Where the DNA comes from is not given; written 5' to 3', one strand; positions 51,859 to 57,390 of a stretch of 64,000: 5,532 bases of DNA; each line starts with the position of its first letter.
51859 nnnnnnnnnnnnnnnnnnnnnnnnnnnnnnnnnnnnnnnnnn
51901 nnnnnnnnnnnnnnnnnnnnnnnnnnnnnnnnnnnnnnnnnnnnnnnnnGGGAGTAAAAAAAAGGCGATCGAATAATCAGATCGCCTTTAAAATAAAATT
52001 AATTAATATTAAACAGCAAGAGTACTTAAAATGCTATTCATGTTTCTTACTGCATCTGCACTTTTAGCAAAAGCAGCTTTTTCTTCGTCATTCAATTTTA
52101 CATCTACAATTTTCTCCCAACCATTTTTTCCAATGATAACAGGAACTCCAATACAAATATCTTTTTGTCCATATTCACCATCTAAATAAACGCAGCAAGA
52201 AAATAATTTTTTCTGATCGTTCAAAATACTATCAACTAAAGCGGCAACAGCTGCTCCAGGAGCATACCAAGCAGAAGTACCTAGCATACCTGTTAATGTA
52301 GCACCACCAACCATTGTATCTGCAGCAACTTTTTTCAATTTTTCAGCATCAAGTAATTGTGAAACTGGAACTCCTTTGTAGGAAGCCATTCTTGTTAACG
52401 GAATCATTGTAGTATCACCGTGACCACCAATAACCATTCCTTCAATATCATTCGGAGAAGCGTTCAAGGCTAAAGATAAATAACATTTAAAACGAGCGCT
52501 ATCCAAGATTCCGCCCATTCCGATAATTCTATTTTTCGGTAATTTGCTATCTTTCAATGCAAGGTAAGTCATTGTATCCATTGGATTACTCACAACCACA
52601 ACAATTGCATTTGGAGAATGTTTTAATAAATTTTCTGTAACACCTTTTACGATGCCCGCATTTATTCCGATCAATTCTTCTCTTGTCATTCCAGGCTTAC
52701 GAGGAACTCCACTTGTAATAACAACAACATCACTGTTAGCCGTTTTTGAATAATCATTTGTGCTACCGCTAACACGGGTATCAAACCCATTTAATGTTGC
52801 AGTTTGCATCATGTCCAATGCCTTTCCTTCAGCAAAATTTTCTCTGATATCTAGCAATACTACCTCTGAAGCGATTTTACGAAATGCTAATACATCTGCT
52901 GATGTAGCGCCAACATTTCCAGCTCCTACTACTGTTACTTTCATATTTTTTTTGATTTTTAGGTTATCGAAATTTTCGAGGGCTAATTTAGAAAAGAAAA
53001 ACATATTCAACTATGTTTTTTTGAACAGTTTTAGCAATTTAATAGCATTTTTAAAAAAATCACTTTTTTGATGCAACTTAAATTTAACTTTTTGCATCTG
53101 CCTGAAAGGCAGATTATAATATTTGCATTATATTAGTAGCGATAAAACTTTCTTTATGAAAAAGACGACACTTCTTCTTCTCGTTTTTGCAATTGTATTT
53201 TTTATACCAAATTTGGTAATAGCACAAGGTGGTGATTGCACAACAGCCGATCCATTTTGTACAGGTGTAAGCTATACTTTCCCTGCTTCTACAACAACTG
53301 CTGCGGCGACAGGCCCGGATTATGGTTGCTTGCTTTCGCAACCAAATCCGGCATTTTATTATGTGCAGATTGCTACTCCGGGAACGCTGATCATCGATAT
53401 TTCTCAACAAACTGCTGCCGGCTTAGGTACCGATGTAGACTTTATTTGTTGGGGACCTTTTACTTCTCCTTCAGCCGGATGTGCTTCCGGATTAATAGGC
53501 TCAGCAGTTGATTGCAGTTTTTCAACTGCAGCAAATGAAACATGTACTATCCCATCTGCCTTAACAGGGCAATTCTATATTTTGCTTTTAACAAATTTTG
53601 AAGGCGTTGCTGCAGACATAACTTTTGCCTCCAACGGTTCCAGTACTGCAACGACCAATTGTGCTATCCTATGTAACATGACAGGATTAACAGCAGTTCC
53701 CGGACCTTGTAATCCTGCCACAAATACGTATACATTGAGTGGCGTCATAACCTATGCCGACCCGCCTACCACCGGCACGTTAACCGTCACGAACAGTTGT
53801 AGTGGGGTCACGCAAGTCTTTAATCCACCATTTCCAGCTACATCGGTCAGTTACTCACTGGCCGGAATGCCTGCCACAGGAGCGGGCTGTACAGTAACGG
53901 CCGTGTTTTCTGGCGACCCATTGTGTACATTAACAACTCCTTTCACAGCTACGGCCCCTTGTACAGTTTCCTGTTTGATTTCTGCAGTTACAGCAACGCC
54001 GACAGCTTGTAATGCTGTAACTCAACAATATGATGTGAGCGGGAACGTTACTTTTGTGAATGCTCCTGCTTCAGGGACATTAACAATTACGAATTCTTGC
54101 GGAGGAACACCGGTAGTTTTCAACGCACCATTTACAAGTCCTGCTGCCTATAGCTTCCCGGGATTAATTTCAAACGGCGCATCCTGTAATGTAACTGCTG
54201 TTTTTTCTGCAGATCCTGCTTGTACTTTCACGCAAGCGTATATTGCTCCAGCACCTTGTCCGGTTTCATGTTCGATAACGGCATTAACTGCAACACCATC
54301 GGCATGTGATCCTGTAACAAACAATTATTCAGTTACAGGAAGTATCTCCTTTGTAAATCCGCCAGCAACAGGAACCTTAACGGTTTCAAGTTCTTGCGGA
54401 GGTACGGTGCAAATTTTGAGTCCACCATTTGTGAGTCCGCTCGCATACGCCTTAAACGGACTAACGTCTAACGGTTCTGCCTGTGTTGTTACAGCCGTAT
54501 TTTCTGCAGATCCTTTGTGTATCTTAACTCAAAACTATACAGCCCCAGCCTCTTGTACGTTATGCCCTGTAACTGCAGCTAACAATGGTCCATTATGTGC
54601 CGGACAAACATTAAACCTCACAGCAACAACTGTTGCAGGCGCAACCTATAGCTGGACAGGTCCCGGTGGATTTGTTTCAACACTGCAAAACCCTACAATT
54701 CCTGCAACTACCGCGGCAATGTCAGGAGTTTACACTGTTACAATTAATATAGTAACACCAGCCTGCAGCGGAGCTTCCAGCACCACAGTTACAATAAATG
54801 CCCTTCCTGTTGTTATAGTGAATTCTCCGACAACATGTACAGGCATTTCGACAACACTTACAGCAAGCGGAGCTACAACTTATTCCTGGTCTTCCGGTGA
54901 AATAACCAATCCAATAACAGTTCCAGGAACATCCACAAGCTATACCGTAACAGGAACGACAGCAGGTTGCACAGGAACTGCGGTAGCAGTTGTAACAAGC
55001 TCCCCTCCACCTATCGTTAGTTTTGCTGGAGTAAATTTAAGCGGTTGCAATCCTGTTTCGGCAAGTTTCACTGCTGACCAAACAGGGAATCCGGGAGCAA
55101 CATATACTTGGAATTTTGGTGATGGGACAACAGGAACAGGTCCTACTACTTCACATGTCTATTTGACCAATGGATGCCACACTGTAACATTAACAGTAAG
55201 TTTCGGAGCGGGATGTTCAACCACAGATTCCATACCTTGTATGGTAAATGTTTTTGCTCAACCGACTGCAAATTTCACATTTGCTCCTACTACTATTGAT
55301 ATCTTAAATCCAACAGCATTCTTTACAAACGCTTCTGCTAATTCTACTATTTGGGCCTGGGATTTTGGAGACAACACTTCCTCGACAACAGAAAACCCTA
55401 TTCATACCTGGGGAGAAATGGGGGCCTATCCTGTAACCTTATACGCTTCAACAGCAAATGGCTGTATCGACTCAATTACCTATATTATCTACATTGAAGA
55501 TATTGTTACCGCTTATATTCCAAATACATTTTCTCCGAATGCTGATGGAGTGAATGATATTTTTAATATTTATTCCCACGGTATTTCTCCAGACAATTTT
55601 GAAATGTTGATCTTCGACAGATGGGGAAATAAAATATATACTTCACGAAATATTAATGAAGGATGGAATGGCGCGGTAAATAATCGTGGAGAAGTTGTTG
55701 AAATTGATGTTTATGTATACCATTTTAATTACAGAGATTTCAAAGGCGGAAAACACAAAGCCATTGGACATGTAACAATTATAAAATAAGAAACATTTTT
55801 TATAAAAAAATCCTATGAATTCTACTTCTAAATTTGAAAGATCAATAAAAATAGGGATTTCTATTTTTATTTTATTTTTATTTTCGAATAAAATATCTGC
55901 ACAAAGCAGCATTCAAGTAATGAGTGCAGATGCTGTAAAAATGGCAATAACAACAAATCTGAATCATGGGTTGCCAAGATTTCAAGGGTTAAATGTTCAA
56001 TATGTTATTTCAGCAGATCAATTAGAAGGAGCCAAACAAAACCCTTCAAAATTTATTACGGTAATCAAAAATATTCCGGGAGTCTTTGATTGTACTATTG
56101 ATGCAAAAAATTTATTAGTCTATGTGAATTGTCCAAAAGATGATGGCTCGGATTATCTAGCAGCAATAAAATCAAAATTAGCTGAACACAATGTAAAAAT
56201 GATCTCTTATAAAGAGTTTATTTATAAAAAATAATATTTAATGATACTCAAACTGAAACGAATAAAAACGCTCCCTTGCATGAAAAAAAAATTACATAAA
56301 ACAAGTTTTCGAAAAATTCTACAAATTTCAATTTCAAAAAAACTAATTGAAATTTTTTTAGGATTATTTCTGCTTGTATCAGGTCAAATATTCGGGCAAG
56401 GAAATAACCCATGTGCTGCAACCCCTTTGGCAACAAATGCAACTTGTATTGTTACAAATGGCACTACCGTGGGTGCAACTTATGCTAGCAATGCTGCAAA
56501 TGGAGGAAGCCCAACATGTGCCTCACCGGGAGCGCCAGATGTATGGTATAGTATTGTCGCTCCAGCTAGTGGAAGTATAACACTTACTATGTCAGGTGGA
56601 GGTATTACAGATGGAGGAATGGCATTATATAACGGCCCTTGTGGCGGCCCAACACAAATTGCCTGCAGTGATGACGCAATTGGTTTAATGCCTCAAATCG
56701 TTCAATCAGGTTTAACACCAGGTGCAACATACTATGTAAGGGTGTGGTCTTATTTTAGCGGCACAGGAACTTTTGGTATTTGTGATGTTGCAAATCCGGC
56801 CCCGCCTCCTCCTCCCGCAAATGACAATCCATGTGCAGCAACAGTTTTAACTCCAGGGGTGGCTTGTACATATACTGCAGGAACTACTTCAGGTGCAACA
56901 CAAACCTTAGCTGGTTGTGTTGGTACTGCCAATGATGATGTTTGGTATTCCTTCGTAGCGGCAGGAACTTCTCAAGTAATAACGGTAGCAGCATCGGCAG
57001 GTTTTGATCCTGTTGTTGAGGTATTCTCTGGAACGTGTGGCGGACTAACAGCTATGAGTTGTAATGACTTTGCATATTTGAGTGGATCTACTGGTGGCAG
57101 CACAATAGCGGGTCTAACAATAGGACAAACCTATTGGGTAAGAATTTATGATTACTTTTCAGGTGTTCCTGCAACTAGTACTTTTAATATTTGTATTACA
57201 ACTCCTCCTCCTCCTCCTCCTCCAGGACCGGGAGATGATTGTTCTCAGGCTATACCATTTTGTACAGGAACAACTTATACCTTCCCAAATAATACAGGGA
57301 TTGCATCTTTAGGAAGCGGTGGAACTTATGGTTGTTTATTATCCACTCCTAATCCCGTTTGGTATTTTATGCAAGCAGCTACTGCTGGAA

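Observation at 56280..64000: Giant adhesin gene with a higher-order (7 x about 72 aa, about 1.5 kb) tandem repeat: substrate for recombinational length variation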

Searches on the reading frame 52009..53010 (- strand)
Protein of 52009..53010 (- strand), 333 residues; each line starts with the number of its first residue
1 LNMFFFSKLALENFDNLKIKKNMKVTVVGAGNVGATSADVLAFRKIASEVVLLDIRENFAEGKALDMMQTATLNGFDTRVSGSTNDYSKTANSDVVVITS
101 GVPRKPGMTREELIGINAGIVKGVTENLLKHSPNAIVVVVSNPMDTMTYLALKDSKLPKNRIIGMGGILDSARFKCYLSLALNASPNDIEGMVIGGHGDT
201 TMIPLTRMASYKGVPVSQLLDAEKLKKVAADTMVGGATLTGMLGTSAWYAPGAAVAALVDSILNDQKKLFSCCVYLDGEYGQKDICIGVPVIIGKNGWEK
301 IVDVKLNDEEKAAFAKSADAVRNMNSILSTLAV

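Call 29: search_protein_families(library=pfam, proteins=[window:52009-53010:-], max_evalue=0.001)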
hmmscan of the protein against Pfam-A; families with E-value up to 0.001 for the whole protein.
window:52009-53010:- (333 aa): 3 families
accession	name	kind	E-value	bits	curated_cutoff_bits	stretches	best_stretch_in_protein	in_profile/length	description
PF00056.29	Ldh_1_N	-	1.6e-43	148.6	27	1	23-164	1-141/141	lactate/malate dehydrogenase, NAD binding domain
PF02866.23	Ldh_1_C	-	5e-26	92.2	22.6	1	169-322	3-164/174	lactate/malate dehydrogenase, alpha/beta C-terminal domain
PF03721.20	UDPG_MGDP_dh_N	-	7.2e-05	22.9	27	1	23-140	1-119/187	UDP-glucose/GDP-mannose dehydrogenase family, NAD binding domain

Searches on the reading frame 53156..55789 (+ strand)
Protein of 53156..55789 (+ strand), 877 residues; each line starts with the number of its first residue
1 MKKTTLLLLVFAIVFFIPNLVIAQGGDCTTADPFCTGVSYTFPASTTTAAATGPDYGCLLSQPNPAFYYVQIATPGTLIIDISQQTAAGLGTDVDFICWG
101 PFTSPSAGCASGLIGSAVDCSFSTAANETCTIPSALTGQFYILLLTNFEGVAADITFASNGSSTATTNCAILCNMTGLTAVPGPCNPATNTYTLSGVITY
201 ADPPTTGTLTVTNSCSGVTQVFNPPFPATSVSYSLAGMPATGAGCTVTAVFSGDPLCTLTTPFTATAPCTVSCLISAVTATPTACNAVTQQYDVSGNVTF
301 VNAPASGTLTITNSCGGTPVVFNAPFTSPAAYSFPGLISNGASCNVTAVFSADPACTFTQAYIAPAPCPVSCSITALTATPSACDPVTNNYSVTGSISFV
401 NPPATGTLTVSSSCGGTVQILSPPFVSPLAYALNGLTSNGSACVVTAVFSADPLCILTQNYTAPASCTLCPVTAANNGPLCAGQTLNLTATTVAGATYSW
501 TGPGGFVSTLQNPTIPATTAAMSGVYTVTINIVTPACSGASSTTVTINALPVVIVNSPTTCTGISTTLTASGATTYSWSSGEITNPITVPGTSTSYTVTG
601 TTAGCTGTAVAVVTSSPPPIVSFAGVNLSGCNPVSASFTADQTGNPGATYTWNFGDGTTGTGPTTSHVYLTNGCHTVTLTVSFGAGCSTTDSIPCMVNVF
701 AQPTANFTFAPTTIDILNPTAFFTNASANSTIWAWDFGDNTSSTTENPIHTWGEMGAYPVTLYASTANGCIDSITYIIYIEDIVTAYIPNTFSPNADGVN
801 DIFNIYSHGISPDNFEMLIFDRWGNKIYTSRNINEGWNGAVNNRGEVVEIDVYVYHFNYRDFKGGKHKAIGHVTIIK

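Call 14: find_encoding_contigs(protein=window:53156-55789:+, flank=10000, max_places=6)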
Protein window:53156-55789:+ (877 aa): no gene with exactly this product is on record in the collection.

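Call 29: search_protein_families(library=pfam, proteins=[window:53156-55789:+], max_evalue=0.001)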
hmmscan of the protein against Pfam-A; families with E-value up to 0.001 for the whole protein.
window:53156-55789:+ (877 aa): 3 families
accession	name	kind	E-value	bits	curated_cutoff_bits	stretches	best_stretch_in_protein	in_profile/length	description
PF18911.6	PKD_4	-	1.4e-28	99.2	27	2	618-692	3-80/85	PKD domain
PF00801.26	PKD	-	2.7e-20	72.6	23.5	2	635-689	16-73/80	PKD domain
PF13585.12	CHU_C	-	1.2e-16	61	27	1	788-874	3-85/86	CHU_C Type IX secretion signal domain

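Call 47: search_protein_families(library=ncbifam, proteins=[window:53156-55789:+], max_evalue=0.001)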
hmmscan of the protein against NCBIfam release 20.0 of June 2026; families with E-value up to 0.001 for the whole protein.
window:53156-55789:+ (877 aa): 1 family
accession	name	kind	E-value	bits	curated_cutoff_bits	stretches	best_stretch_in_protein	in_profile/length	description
TIGR04131.1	Bac_Flav_CTERM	domain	1e-12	48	35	1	788-876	3-84/85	T9SS type B sorting domain-containing protein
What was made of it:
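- On T9SS type B CTD cargo (TIGR04131 / PF13585 CHU_C): The upstream paralogue in the window has it too (calls 29, 47).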

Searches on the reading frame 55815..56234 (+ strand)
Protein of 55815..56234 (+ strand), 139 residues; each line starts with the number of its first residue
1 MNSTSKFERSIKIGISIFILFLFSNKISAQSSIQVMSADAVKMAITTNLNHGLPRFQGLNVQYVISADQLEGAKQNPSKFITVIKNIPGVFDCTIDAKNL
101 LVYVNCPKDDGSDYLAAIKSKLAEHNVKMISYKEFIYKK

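Call 12: find_encoding_contigs(protein=window:55815-56234:+, flank=10000, max_places=6)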
Protein window:55815-56234:+ (139 aa): no gene with exactly this product is on record in the collection.
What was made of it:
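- Tried and rejected: Neither is on record (calls 12, 14).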

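Call 29: search_protein_families(library=pfam, proteins=[window:55815-56234:+], max_evalue=0.001)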
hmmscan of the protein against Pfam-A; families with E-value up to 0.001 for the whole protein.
window:55815-56234:+ (139 aa): 0 families

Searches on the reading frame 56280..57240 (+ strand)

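Call 9: search_protein_families(library=pfam, proteins=[window:56280-57240:+], max_evalue=1)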
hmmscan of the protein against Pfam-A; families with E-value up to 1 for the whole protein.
window:56280-57240:+ (320 aa): 3 families
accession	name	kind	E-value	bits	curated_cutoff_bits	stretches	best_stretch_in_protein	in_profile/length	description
PF23759.1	GBD_T9SS_assoc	-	2.5e-14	54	27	2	61-157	17-104/116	Galactose binding domain-like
PF04151.21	PPC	-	0.02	16.2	25.9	1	89-155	4-68/70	Bacterial pre-peptidase C-terminal domain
PF16656.11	Pur_ac_phosph_N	-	0.061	14.3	30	0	142-158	65-81/93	Purple acid Phosphatase, N-terminal domain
